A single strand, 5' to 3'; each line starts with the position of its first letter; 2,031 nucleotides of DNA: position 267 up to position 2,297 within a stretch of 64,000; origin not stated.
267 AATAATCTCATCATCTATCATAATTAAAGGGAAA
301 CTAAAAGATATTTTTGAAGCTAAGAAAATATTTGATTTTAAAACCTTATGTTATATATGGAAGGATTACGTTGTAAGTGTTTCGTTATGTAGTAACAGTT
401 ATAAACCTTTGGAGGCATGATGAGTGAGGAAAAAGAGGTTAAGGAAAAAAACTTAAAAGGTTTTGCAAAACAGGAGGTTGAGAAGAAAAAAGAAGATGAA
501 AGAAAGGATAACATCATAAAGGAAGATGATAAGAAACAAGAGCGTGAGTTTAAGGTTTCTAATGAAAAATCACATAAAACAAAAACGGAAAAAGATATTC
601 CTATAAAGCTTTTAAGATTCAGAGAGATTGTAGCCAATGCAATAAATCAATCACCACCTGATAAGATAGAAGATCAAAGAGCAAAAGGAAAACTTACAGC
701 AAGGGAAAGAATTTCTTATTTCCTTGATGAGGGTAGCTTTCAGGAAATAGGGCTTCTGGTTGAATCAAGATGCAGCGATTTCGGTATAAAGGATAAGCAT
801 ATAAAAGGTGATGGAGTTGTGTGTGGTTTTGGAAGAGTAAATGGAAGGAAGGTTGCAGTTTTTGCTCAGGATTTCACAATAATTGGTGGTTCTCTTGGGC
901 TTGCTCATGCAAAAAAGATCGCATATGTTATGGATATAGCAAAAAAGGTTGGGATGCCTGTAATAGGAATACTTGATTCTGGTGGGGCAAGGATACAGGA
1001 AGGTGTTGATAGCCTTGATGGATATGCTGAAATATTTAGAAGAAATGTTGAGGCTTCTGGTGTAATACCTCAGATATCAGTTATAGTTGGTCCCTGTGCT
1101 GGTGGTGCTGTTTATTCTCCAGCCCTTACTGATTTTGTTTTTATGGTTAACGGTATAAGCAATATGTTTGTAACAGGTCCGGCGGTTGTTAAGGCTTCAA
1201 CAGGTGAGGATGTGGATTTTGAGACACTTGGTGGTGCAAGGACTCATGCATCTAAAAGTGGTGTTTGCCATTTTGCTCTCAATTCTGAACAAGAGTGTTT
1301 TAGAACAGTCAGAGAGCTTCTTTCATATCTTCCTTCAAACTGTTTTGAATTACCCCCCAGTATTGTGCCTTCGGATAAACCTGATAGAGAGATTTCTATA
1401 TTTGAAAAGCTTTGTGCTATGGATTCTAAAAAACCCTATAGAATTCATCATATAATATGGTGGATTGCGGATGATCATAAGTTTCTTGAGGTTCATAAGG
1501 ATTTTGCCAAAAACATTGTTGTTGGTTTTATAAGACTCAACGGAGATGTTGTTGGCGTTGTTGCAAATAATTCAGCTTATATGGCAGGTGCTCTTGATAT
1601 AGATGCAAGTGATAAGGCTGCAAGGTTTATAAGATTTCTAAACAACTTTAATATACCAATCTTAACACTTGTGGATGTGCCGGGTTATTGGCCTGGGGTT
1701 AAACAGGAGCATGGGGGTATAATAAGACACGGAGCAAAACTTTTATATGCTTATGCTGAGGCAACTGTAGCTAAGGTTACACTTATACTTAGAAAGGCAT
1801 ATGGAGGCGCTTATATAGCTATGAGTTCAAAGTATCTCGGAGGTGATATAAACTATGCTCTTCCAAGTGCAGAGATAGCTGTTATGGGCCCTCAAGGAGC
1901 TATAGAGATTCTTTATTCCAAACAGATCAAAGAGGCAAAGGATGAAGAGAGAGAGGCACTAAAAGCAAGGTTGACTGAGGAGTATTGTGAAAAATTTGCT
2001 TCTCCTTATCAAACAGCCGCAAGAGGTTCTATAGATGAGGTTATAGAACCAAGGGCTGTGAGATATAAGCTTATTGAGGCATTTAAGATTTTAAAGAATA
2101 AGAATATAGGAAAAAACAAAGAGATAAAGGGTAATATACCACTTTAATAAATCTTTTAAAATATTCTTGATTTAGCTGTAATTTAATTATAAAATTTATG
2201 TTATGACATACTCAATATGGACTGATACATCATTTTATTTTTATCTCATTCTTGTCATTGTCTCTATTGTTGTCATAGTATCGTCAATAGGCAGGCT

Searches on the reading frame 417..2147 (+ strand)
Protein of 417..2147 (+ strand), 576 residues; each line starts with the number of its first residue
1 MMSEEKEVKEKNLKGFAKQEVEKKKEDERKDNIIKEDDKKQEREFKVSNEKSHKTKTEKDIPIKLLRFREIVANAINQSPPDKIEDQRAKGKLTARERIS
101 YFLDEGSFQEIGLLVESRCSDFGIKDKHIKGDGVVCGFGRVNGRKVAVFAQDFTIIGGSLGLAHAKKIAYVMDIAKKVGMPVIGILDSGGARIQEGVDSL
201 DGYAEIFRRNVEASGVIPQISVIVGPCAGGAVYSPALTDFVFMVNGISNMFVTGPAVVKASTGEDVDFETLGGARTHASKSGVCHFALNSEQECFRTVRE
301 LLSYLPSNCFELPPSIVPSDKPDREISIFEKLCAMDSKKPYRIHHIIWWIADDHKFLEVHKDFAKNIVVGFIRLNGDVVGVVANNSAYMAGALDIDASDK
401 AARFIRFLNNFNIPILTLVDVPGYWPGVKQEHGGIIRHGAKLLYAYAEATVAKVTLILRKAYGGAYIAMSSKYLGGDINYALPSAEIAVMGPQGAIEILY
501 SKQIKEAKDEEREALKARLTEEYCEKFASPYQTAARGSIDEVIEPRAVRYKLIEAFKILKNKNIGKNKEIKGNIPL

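Call 55: search_protein_families(library=pfam, proteins=[window:417-2147:+], max_evalue=0.00001)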
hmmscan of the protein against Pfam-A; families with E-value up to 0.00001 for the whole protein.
window:417-2147:+ (576 aa): 2 families
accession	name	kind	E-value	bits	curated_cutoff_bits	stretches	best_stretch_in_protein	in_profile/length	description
PF01039.27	Carboxyl_trans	-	1.9e-176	588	22.3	1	87-568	2-487/493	Carboxyl transferase domain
PF03255.19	ACCA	-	1.6e-13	51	23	1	400-509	135-240/310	Acetyl co-enzyme A carboxylase carboxyltransferase-like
